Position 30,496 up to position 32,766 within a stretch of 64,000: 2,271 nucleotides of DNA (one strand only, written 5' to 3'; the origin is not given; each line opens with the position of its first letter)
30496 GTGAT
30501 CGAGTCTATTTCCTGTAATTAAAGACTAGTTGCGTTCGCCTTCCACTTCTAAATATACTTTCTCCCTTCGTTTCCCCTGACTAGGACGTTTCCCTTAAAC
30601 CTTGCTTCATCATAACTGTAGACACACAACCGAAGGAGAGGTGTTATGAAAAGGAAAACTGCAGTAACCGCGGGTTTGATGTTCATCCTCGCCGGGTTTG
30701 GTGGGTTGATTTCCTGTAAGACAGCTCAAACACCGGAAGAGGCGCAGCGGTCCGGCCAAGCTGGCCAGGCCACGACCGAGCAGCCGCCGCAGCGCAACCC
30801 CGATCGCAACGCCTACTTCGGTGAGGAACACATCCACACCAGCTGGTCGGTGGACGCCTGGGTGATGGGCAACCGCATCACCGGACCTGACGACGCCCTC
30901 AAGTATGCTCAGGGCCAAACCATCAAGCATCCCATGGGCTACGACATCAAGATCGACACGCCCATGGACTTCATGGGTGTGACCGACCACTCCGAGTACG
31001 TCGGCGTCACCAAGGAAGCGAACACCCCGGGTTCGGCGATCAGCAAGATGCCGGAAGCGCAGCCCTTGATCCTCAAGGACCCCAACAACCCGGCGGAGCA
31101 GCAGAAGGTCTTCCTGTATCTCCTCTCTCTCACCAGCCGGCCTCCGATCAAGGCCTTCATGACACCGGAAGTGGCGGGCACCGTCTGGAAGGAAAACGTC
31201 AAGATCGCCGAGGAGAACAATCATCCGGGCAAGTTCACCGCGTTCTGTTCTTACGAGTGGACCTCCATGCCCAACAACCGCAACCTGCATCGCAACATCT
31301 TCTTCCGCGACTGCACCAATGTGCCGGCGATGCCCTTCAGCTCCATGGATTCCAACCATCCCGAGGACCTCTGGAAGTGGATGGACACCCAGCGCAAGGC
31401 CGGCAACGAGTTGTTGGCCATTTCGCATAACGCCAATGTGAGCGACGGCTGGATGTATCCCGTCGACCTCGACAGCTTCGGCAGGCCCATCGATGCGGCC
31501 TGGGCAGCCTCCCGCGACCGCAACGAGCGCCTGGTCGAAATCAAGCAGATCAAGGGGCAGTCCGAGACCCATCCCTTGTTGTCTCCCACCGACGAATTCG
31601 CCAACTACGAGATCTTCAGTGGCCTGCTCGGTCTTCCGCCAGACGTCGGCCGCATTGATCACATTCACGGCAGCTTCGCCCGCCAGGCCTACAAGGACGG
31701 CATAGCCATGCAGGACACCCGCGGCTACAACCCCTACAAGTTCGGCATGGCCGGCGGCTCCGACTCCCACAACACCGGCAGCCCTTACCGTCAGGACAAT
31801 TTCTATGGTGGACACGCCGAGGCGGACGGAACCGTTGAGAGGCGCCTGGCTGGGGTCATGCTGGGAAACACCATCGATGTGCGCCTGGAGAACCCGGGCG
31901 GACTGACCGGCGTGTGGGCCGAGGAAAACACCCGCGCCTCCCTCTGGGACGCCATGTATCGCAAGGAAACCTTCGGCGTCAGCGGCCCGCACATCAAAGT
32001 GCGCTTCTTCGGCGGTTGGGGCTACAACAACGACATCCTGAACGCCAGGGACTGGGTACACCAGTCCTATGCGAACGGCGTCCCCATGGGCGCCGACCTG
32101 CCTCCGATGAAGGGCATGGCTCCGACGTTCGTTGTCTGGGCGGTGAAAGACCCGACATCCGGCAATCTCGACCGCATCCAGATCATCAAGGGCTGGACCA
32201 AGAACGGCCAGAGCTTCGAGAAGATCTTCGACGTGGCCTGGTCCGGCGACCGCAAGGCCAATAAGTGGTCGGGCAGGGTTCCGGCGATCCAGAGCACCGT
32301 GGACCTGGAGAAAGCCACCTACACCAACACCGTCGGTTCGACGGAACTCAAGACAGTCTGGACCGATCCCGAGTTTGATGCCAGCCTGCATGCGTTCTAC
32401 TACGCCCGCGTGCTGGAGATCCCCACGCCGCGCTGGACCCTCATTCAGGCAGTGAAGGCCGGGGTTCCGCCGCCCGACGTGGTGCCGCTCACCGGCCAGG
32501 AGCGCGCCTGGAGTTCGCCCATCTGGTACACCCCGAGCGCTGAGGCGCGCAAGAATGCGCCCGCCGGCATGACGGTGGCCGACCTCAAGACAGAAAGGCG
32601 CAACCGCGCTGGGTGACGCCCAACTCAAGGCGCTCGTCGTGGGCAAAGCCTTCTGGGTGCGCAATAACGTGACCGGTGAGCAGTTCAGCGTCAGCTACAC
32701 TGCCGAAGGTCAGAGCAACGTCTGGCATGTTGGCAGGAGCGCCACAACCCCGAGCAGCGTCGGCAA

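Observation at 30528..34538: Conserved 5' leader shared by two diverged DUF3604-like paralogs, one intact high-GC copy and one decayed native-GC copy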

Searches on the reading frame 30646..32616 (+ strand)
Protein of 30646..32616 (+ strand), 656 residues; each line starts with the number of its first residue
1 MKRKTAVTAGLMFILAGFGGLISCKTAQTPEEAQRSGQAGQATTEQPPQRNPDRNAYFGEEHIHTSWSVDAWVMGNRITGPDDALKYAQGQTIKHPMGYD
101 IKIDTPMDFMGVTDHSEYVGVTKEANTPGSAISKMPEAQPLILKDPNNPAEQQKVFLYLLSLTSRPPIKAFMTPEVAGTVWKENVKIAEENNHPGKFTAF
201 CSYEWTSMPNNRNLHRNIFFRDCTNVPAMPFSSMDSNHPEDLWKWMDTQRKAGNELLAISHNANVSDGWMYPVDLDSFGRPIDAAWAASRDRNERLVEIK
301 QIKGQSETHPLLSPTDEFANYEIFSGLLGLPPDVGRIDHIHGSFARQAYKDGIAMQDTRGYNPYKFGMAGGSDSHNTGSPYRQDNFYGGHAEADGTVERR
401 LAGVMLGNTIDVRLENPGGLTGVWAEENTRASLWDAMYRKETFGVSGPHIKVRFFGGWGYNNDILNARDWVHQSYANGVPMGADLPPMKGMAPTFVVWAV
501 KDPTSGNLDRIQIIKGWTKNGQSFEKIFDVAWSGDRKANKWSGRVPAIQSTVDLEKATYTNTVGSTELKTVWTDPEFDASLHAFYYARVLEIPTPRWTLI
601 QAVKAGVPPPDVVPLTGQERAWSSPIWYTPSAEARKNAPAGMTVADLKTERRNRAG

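Call 10: search_protein_families(library=pfam, proteins=[window:30646-32616:+], max_evalue=0.01)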
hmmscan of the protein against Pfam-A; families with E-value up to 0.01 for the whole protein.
window:30646-32616:+ (656 aa): 1 family
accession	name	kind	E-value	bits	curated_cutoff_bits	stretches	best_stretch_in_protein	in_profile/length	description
PF12228.14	DUF3604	-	1.6e-207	691.1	20.4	1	51-630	1-591/591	Protein of unknown function (DUF3604)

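Call 11: find_homologous_proteins(query=window:30646-32613:+)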
Query window:30646-32613:+ (656 aa): 6022 proteins with E <= 0.001 among 8000 candidates; the best 120 are listed.
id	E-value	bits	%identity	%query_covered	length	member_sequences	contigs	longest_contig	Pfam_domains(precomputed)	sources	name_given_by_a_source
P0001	0.0e+0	1424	94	96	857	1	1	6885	PF12228.15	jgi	jgi:hypothetical protein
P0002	0.0e+0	1415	93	98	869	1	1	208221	PF12228.15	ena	-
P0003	0.0e+0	1400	90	99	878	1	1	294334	PF12228.15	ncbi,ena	-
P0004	0.0e+0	1400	90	99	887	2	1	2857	PF12228.15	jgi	jgi:hypothetical protein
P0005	0.0e+0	1400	90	99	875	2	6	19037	PF12228.15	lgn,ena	-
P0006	0.0e+0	1400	89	99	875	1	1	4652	PF12228.15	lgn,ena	-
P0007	0.0e+0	1399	90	96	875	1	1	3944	PF12228.15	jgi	-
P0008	0.0e+0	1398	89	99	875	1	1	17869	PF12228.15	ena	-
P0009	0.0e+0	1398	90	99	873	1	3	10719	PF12228.15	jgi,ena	jgi:hypothetical protein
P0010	0.0e+0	1397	90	96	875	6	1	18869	PF12228.15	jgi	jgi:hypothetical protein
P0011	0.0e+0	1396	90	96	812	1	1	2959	PF12228.15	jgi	jgi:hypothetical protein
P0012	0.0e+0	1396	90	96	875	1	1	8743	PF12228.15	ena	-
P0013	0.0e+0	1391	90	96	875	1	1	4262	PF12228.15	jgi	jgi:Protein of unknown function (DUF3604)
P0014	0.0e+0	1390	90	96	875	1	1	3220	PF12228.15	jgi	-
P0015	0.0e+0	1388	89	99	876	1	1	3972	PF12228.15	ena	-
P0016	0.0e+0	1388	91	96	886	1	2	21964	PF12228.15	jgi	jgi:hypothetical protein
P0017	0.0e+0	1384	93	92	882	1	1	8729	PF12228.15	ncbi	-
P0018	0.0e+0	1384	88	99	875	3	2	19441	PF12228.15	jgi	jgi:hypothetical protein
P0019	0.0e+0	1384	89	99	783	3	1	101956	PF12228.15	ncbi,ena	-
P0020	0.0e+0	1379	89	99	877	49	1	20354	PF12228.15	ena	-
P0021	0.0e+0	1379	88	99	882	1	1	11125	PF12228.15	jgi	jgi:hypothetical protein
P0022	0.0e+0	1376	88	99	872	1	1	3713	PF12228.15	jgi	-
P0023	0.0e+0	1374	89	99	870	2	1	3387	PF12228.15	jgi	jgi:Protein of unknown function (DUF3604)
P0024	0.0e+0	1370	88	99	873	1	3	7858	PF12228.15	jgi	jgi:hypothetical protein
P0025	0.0e+0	1370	88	99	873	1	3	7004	PF12228.15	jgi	jgi:hypothetical protein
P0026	0.0e+0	1369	88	99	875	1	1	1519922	PF12228.15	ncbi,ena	-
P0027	0.0e+0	1367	86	99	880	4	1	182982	PF12228.15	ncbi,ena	-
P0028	0.0e+0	1367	88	99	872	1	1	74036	PF12228.15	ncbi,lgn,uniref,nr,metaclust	ncbi:DUF3604 domain-containing protein [Edaphobacter aggregans]|uniref:DUF3604 domain-containing pro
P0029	0.0e+0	1367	88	99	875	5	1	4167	PF12228.15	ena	-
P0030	0.0e+0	1364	86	99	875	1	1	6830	PF12228.15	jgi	jgi:hypothetical protein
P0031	0.0e+0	1362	90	98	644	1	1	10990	PF12228.15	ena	-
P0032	0.0e+0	1362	86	97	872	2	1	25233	PF12228.15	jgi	jgi:hypothetical protein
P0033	0.0e+0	1362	88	97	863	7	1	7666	PF12228.15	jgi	jgi:hypothetical protein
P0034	0.0e+0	1361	85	100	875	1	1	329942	PF12228.15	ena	-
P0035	0.0e+0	1361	86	100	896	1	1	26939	PF12228.15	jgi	jgi:hypothetical protein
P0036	0.0e+0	1359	88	99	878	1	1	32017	PF12228.15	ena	-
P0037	0.0e+0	1359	87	99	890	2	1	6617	PF12228.15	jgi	jgi:Protein of unknown function (DUF3604)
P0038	0.0e+0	1358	87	99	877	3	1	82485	PF12228.15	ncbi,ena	-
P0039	0.0e+0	1357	87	99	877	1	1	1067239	PF12228.15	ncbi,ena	-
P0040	0.0e+0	1357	87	97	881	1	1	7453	PF12228.15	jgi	jgi:Protein of unknown function (DUF3604)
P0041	0.0e+0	1357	85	100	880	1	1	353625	PF12228.15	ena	-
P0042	0.0e+0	1355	87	99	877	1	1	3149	PF12228.15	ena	-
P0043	0.0e+0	1355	88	97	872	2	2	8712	PF12228.15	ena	-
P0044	0.0e+0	1354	87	99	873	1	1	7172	PF12228.15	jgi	jgi:Protein of unknown function (DUF3604)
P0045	0.0e+0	1354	87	99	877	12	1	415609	PF12228.15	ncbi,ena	-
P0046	0.0e+0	1348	86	100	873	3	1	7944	PF12228.15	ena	-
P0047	0.0e+0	1347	88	96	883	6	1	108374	PF12228.15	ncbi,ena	-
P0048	0.0e+0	1345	87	99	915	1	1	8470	PF12228.15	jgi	jgi:hypothetical protein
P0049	0.0e+0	1345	87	98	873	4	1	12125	PF12228.15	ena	-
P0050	0.0e+0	1343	85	99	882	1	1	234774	PF12228.15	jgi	jgi:Protein of unknown function (DUF3604)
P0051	0.0e+0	1343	86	99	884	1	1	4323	PF12228.15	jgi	jgi:hypothetical protein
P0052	0.0e+0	1343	86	99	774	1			PF12228.15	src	-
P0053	0.0e+0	1343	85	100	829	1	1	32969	PF12228.15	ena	-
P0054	0.0e+0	1341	87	100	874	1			PF12228.15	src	-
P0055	0.0e+0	1340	87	99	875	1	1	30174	PF12228.15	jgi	jgi:hypothetical protein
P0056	0.0e+0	1340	85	99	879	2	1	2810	PF12228.15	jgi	jgi:hypothetical protein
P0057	0.0e+0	1337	86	99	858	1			PF12228.15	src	-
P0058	0.0e+0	1335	87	99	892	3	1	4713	PF12228.15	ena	-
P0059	0.0e+0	1334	84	100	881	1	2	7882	PF12228.15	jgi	jgi:hypothetical protein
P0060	0.0e+0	1334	88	96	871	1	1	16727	PF12228.15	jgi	jgi:hypothetical protein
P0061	0.0e+0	1329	85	100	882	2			PF12228.15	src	-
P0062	0.0e+0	1328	84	99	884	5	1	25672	PF12228.15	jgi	-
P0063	0.0e+0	1328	84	99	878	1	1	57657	PF12228.15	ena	-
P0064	0.0e+0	1328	84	100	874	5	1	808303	PF12228.15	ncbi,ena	-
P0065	0.0e+0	1325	87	98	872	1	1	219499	PF12228.15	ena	-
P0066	0.0e+0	1324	86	99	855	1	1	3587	PF12228.15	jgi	jgi:hypothetical protein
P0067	0.0e+0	1321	84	99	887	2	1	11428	PF12228.15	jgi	-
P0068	0.0e+0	1320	85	98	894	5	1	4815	PF12228.15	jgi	jgi:hypothetical protein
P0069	0.0e+0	1320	84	99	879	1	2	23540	PF12228.15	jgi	-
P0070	0.0e+0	1319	85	99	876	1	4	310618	PF12228.15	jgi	jgi:Protein of unknown function (DUF3604)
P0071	0.0e+0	1319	85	99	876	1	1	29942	PF12228.15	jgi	jgi:Protein of unknown function (DUF3604)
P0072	0.0e+0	1319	86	98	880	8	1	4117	PF12228.15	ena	-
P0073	0.0e+0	1319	84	100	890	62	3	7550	PF12228.15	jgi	-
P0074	0.0e+0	1319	84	99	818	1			PF12228.15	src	-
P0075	0.0e+0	1318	85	99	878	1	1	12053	PF12228.15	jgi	jgi:hypothetical protein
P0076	0.0e+0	1318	90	92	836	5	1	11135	PF12228.15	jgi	jgi:hypothetical protein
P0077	0.0e+0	1318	85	99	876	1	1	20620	PF12228.15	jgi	jgi:Protein of unknown function (DUF3604)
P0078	0.0e+0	1316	84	99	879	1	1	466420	PF12228.15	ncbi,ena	-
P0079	0.0e+0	1314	83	99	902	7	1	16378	PF12228.15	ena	-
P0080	0.0e+0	1313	84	99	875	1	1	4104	PF12228.15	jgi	jgi:hypothetical protein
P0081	0.0e+0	1312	84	99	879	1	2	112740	PF12228.15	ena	-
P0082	0.0e+0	1312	84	99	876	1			PF12228.15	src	-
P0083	0.0e+0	1312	82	100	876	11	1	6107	PF12228.15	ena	-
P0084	0.0e+0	1311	90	91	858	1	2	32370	PF12228.15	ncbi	-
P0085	0.0e+0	1310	90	92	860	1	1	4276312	PF12228.15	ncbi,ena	-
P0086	0.0e+0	1308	85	96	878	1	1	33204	PF12228.15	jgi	jgi:hypothetical protein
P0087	0.0e+0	1307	85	96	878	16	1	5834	PF12228.15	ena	-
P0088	0.0e+0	1306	90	91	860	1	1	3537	PF12228.15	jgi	-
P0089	0.0e+0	1305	85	99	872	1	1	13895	PF12228.15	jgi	jgi:hypothetical protein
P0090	0.0e+0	1304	82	100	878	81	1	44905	PF12228.15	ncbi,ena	-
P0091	0.0e+0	1304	84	97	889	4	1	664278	PF12228.15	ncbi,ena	-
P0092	0.0e+0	1303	84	99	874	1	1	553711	PF12228.15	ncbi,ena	-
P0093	0.0e+0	1301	84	98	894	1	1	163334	PF12228.15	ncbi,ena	-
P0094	0.0e+0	1300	88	93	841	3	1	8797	PF12228.15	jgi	jgi:hypothetical protein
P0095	0.0e+0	1300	83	99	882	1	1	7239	PF12228.15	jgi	jgi:hypothetical protein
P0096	0.0e+0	1300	84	97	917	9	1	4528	PF12228.15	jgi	-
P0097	0.0e+0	1299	83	99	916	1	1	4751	PF12228.15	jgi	jgi:Protein of unknown function (DUF3604)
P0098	0.0e+0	1299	83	100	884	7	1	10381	PF12228.15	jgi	-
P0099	0.0e+0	1299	83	100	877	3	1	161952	PF12228.15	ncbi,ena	-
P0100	0.0e+0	1299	82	100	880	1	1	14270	PF12228.15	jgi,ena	-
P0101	0.0e+0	1299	82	100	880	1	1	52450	PF12228.15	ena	-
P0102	0.0e+0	1299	84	99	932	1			PF12228.15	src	-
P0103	0.0e+0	1298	82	100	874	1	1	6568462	PF12228.15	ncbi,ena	-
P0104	0.0e+0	1296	94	88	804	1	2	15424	PF12228.15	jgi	jgi:hypothetical protein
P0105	0.0e+0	1295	83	99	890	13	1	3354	PF12228.15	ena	-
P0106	0.0e+0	1295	84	97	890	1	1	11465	PF12228.15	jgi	jgi:uncharacterized protein DUF3604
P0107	0.0e+0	1294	84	96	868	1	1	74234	PF12228.15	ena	-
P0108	0.0e+0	1293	83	99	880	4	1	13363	PF12228.15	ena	-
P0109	0.0e+0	1293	83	99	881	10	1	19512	PF12228.15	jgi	jgi:hypothetical protein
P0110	0.0e+0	1292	82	99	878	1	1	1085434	PF12228.15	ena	-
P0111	0.0e+0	1292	84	99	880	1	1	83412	PF12228.15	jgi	jgi:hypothetical protein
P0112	0.0e+0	1291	82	99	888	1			PF12228.15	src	-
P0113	0.0e+0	1291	84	98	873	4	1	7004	PF12228.15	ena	-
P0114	0.0e+0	1290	81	100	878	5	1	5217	PF12228.15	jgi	jgi:Protein of unknown function (DUF3604)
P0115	0.0e+0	1289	83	98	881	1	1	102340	PF12228.15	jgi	jgi:hypothetical protein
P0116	0.0e+0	1288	87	93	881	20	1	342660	PF12228.15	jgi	jgi:Protein of unknown function (DUF3604)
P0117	0.0e+0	1288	82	100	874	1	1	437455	PF12228.15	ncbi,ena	-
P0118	0.0e+0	1287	81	100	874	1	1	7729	PF12228.15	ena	-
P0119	0.0e+0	1286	82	100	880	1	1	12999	PF12228.15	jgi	jgi:hypothetical protein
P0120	0.0e+0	1285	80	100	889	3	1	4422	PF12228.15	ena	-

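Call 14: find_encoding_contigs(protein=P0002, flank=4000, max_places=3)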
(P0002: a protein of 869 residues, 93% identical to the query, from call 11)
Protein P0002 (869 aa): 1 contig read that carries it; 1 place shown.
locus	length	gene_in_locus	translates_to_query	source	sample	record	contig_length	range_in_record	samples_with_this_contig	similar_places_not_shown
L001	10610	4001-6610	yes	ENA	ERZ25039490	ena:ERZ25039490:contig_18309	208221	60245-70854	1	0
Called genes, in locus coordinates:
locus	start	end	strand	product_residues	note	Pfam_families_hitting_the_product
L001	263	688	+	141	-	PF01850:PIN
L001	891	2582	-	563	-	PF00497:SBP_bac_3 (weak), PF01464:SLT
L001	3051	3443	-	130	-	PF03083:MtN3_slv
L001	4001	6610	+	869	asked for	PF12228:DUF3604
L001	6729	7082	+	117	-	-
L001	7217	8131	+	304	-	PF13145:Rotamase_2, PF00639:Rotamase (weak)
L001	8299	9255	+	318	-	PF04955:HupE_UreJ, PF13795:HupE_UreJ_2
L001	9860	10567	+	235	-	PF04955:HupE_UreJ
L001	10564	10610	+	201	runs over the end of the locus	PF04955:HupE_UreJ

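Call 15: find_encoding_contigs(protein=P0003, flank=4000, max_places=3)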
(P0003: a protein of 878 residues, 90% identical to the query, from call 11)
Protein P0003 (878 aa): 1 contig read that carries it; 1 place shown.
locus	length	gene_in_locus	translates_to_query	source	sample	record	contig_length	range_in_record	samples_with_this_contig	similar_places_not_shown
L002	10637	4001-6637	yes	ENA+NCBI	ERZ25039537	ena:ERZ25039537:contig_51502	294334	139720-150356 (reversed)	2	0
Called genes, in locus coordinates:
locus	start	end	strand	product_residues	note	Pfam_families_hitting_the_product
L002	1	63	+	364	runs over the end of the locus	-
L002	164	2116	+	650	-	PF04879:Molybdop_Fe4S4, PF00384:Molybdopterin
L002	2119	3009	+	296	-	PF01568:Molydop_binding, PF12838:Fer4_7 (faint), PF13187:Fer4_9 (faint), PF13484:Fer4_16 (faint), PF25160:LdpA_Fe-S-bd (faint), PF12797:Fer4_2 (weak), PF13237:Fer4_10 (weak), PF13247:Fer4_11, +3 more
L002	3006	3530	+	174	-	PF00355:Rieske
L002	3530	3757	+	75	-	PF20540:DUF6755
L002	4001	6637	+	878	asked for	PF12228:DUF3604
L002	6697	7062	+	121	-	-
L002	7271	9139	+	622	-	PF12228:DUF3604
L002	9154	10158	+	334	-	PF13145:Rotamase_2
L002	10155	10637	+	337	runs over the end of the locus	PF04955:HupE_UreJ (weak), PF13795:HupE_UreJ_2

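Call 16: find_encoding_contigs(protein=P0028, flank=4000, max_places=3)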
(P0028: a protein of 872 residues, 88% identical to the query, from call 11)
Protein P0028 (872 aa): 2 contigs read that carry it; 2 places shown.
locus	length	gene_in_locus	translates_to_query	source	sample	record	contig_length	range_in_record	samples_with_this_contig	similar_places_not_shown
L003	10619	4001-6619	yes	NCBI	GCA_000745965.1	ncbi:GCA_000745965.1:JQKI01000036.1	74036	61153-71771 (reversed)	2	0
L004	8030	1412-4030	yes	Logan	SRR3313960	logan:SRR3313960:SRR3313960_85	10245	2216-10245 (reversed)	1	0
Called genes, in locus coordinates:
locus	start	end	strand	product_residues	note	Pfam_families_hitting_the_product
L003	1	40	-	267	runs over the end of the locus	-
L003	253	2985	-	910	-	PF03200:Glyco_hydro_63 (faint), PF22422:MGH1-like_GH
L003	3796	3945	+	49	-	-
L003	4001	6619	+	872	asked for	PF12228:DUF3604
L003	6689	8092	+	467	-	PF06863:DUF1254, PF06742:DUF1214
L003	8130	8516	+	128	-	-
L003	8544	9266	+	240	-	-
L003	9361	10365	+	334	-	PF13145:Rotamase_2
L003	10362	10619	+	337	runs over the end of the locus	PF04955:HupE_UreJ (weak), PF13795:HupE_UreJ_2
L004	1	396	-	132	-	?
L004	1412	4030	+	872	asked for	PF12228:DUF3604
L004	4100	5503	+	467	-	PF06863:DUF1254, PF06742:DUF1214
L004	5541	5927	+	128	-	-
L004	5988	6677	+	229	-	-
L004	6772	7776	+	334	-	PF13145:Rotamase_2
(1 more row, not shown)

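Call 18: find_encoding_contigs(protein=P0001, flank=4000, max_places=3)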
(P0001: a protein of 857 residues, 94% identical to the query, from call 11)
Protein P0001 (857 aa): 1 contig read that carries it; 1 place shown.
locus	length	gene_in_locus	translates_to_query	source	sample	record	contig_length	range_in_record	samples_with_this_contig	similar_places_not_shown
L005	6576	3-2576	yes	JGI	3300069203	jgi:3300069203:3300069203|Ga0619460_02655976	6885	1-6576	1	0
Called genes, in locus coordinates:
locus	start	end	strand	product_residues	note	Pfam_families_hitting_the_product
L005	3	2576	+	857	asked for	PF12228:DUF3604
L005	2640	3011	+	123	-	-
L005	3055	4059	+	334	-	PF13145:Rotamase_2, PF00639:Rotamase (weak)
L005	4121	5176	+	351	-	PF04955:HupE_UreJ (weak), PF13795:HupE_UreJ_2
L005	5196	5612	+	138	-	PF05635:23S_rRNA_IVP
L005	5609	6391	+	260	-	PF04955:HupE_UreJ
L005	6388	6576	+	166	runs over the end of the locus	?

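Call 19: find_encoding_contigs(protein=P0017, flank=4000, max_places=3)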
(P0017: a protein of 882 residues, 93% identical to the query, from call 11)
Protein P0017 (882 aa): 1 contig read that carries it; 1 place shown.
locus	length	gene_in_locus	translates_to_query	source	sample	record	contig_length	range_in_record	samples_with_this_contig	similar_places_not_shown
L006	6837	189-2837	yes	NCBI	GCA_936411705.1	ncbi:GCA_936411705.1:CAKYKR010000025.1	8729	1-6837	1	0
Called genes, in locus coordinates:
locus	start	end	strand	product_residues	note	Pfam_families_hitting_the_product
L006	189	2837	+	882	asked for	PF12228:DUF3604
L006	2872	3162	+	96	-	-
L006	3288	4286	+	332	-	PF13145:Rotamase_2, PF00639:Rotamase (faint)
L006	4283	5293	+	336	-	PF04955:HupE_UreJ (weak), PF13795:HupE_UreJ_2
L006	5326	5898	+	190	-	PF04955:HupE_UreJ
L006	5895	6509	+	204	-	PF04955:HupE_UreJ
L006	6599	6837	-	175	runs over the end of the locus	PF00160:Pro_isomerase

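Call 20: find_encoding_contigs(protein=P0104, flank=4000, max_places=3)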
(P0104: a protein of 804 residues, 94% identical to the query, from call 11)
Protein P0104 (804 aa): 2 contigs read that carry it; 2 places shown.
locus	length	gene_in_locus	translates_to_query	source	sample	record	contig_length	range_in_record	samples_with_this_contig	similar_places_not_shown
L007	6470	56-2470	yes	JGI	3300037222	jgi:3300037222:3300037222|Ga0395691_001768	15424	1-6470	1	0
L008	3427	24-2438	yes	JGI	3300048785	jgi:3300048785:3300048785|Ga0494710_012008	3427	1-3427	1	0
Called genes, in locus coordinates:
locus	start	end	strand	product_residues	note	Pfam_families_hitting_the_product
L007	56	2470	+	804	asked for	PF12228:DUF3604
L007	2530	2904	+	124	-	-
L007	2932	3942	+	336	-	PF13145:Rotamase_2, PF00639:Rotamase (weak)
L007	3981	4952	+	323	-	PF04955:HupE_UreJ (weak), PF13795:HupE_UreJ_2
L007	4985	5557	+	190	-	PF04955:HupE_UreJ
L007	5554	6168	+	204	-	PF04955:HupE_UreJ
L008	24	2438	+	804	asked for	PF12228:DUF3604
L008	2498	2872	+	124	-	-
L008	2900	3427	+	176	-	?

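Call 50: find_encoding_contigs(protein=P0031, flank=10000, max_places=5)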
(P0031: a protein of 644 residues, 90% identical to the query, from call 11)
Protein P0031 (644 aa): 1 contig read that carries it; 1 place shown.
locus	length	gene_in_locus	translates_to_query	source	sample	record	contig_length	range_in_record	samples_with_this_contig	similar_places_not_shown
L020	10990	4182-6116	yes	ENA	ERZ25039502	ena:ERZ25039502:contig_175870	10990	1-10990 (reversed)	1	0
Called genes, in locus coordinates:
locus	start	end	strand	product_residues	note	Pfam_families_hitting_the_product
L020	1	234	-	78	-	?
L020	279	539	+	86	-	-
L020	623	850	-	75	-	-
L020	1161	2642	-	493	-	PF22422:MGH1-like_GH, PF03200:Glyco_hydro_63 (weak), PF22422:MGH1-like_GH (weak)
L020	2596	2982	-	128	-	-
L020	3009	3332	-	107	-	-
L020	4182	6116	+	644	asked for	PF12228:DUF3604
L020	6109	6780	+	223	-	-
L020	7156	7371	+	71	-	-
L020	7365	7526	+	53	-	-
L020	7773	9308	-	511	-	PF05598:DUF772, PF01609:DDE_Tnp_1 (weak), PF13751:DDE_Tnp_1_6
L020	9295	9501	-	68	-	-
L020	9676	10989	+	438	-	?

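Call 65: search_solved_structures(query=window:30646-32613:+, max_evalue=0.01)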
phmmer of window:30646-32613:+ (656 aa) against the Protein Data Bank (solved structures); distinct sequences matched with E-value up to 0.01: 0.

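Call 66: search_protein_families(library=ncbifam, proteins=[window:30646-32613:+, P0002], max_evalue=0.001)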
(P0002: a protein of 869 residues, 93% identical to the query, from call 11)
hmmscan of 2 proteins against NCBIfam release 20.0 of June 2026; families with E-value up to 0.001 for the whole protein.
window:30646-32613:+ (656 aa): 0 families

P0002 (869 aa): 0 families
